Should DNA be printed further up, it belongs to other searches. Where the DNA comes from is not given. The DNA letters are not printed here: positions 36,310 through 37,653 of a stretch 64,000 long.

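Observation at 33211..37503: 1430-aa chimera: class-3 lipase head, RTX block, three cadherin-like modules and a novel C-terminal repeat array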

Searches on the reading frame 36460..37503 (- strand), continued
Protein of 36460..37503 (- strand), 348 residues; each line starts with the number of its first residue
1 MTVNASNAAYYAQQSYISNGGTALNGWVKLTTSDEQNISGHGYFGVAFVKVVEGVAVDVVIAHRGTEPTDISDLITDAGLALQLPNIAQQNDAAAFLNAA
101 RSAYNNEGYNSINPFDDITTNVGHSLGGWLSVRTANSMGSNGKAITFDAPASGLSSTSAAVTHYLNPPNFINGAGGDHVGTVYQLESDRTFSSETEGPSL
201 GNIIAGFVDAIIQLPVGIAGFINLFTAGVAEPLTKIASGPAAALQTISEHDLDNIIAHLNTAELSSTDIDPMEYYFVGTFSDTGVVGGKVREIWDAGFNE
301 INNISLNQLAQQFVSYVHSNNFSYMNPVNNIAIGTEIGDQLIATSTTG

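Call 87: search_solved_structures(query=A3, max_evalue=1, show_alignments=3)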
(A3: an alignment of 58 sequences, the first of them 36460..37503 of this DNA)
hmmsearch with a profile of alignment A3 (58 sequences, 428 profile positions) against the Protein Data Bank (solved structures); distinct sequences matched with E-value up to 1: 34.
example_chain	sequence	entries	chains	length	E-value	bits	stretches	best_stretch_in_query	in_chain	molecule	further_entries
4tgl_A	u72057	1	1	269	0.00092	21.4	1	78-158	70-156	TRIACYL-GLYCEROL ACYLHYDROLASE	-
1tgl_A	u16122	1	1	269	0.00092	21.4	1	78-158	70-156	TRIACYL-GLYCEROL ACYLHYDROLASE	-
5tgl_A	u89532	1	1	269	0.00092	21.4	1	78-158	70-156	LIPASE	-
6qpr_A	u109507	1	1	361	0.0016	20.6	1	78-158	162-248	Lipase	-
6qpp_A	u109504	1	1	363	0.0016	20.6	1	78-158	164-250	Lipase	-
8zf0_B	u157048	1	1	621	0.0017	20.6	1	129-197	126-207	EDS1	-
6unv_A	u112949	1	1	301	0.0037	19.5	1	78-157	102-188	Lipase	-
4jei_A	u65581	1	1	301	0.0052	19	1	77-149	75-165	Lipase 2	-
2hl6_A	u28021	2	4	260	0.0088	18.2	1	129-180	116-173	Feruloyl esterase A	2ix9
1usw_A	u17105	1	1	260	0.0088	18.2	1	129-180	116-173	FERULOYL ESTERASE A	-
1uwc_A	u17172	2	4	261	0.0089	18.2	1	129-180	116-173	FERULOYL ESTERASE A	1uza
3o0d_A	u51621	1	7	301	0.0089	18.2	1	77-149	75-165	Triacylglycerol lipase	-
7x0d_A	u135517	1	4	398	0.013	17.6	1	127-183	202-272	Phospholipase A1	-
3tgl_A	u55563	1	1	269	0.019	17.1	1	78-149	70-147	TRIACYL-GLYCEROL ACYLHYDROLASE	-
8zf0_C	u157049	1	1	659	0.02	17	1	133-176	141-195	Lipase-like PAD4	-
2z8x_A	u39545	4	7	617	0.97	11.5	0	79-149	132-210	Lipase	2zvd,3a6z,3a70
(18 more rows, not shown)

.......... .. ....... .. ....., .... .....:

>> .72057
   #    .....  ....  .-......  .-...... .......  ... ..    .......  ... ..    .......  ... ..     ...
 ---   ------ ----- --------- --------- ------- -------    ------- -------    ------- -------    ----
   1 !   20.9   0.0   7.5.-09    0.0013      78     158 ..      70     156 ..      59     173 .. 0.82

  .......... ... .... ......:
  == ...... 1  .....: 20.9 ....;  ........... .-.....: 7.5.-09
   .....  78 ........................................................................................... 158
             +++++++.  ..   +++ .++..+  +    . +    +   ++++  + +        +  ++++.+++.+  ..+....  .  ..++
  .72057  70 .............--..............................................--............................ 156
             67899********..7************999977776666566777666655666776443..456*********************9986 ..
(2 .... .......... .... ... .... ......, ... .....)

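Call 91: find_encoding_contigs(protein=P0220, flank=6000, max_places=3)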
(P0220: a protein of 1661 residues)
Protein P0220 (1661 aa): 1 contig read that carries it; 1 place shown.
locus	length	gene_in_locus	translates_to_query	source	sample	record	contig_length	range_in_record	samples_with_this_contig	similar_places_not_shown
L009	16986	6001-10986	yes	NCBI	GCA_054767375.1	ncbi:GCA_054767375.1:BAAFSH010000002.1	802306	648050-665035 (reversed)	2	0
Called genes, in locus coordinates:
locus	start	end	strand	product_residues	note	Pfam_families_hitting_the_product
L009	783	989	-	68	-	-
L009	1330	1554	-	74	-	-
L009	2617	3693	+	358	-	PF10134:RPA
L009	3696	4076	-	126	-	-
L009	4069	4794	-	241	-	PF01656:CbiA, PF07015:VirC1, PF09140:MipZ (faint), PF10609:ParA (faint), PF13614:AAA_31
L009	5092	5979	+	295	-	-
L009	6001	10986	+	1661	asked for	PF26363:Phospholipase-like (weak), PF00353:HemolysinCabind (weak), PF00094:VWD, PF00353:HemolysinCabind (weak)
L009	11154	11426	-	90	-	-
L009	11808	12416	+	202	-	PF00239:Resolvase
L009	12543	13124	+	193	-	-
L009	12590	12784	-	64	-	-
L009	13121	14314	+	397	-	PF14072:DndB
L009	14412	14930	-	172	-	-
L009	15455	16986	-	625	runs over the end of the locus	PF09823:DUF2357, PF04411:PDDEXK_7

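Call 96: fold_search(model_id=the predicted structure, library=pdb)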
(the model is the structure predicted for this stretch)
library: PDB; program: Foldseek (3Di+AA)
matches with E <= 10: 955; with E <= 0.001: 0
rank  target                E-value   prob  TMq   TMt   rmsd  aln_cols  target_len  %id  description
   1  1gt6_A                1.0e-03  1.00  0.29  0.36   6.1       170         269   14  S146A mutant of Thermomyces (Humicola) lanuginosa lipase complex with oleic acid (released 2003-01-23)
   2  5ap9_A                2.2e-03  1.00  0.30  0.37   6.3       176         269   14  Controlled lid-opening in Thermomyces lanuginosus lipase - a switch for activity and binding (released 2016-09-28)
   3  7pzj                  3.7e-03  0.94  0.27  0.33  17.3       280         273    9  Structure of a bacteroidetal polyethylene terephthalate (PET) esterase (released 2022-03-02)
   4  8vb3_B                6.0e-03  0.91  0.24  0.32   6.1       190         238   14  Dienelactone hydrolase from Solimonas fluminis (released 2024-12-18)
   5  9qyu                  7.6e-03  0.85  0.25  0.32  19.8       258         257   13  Crystal structure of leaf branch compost cutinase quintuple variant ICCG L50Y (released 2025-07-02)
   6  7w45_A                1.1e-02  0.87  0.24  0.31  10.2       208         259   13  Complex structure of a leaf-branch compost cutinase variant LCC ICCG_KIP (released 2022-03-09)
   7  7jiz_A                1.2e-02  0.95  0.26  0.36   5.1       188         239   12  Dienelactone hydrolase family protein ScDLH from Solimonas sp. K1W22B-7 (released 2022-01-26)
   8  9n2w_A                1.3e-02  0.69  0.26  0.35  14.0       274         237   13  Dienelactone hydrolase family protein SaDLH from Solimonas aquatica (released 2026-02-18)
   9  7jka                  1.7e-02  0.75  0.28  0.37  12.1       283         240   12  Dienelactone hydrolase family protein m3DLH from Halieaceae bacterium (released 2021-08-04)
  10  8jmp_B                2.1e-02  0.85  0.28  0.35  18.4       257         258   13  Structure of a leaf-branch compost cutinase, ICCG in complex with 1,4-butanediol terephthalate (released 2023-11-29)
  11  8vb3_A                2.3e-02  0.69  0.21  0.28   8.7       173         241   17  Dienelactone hydrolase from Solimonas fluminis (released 2024-12-18)
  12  4eb0                  2.5e-02  0.66  0.25  0.32  19.8       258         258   14  Crystal structure of Leaf-branch compost bacterial cutinase homolog (released 2013-03-27)
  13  9lj7_A                2.6e-02  0.69  0.25  0.33  19.7       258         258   13  Crystal structure of a leaf-branch compost cutinase variant, ICCG-H218S/F222I (released 2026-01-21)
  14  4zi5_A                3.3e-02  0.80  0.25  0.34   5.6       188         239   11  Crystal Structure of Dienelactone Hydrolase-like Promiscuous Phospotriesterase P91 from Metagenomic Libraries (released 2016-02-17)
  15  3d59_A                3.3e-02  0.54  0.21  0.20  16.5       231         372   11  Crystal structure of human plasma platelet activating factor acetylhydrolase (released 2008-09-09)
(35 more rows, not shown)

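Call 97: find_encoding_contigs(protein=P0200, flank=6000, max_places=2)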
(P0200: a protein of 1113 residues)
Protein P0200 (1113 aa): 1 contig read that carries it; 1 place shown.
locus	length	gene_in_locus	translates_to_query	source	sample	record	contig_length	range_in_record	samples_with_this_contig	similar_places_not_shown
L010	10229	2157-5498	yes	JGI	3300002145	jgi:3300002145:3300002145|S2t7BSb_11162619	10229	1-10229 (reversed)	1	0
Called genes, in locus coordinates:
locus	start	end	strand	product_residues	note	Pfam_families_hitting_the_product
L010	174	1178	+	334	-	PF05598:DUF772, PF13612:DDE_Tnp_1_3, PF01609:DDE_Tnp_1, PF13359:DDE_Tnp_4 (faint), PF13751:DDE_Tnp_1_6 (weak)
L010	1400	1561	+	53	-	-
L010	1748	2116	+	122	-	-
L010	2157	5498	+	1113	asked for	PF26363:Phospholipase-like, PF08548:Peptidase_M10_C (faint), PF00353:HemolysinCabind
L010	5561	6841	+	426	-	PF02321:OEP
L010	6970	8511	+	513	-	PF00664:ABC_membrane, PF00005:ABC_tran, PF02463:SMC_N (faint)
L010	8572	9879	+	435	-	PF25984:BSH_YknX (weak), PF25994:HH_AprE, PF26002:Beta-barrel_AprE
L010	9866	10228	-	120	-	?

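Call 98: find_encoding_contigs(protein=P0217, flank=6000, max_places=2)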
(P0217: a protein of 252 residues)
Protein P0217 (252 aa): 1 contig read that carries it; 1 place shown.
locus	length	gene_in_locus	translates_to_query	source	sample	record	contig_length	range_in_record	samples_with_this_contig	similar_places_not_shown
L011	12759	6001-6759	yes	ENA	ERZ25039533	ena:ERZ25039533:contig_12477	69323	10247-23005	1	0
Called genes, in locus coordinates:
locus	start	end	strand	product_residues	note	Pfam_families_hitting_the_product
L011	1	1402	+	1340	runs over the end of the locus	PF28553:WH_1, PF28554:DUF8437, PF04851:ResIII (faint), PF28555:Helicase_dom, PF00271:Helicase_C (faint)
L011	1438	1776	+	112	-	-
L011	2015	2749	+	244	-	PF02536:mTERF (faint)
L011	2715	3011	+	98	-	-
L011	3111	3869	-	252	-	PF07963:N_methyl (weak)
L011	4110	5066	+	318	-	PF00535:Glycos_transf_2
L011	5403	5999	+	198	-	-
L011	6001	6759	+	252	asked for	PF26363:Phospholipase-like (faint)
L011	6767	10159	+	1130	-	PF06594:HCBP_related (faint), PF26745:SPM, PF00353:HemolysinCabind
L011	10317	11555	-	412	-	PF13546:DDE_5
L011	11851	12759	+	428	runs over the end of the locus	PF00353:HemolysinCabind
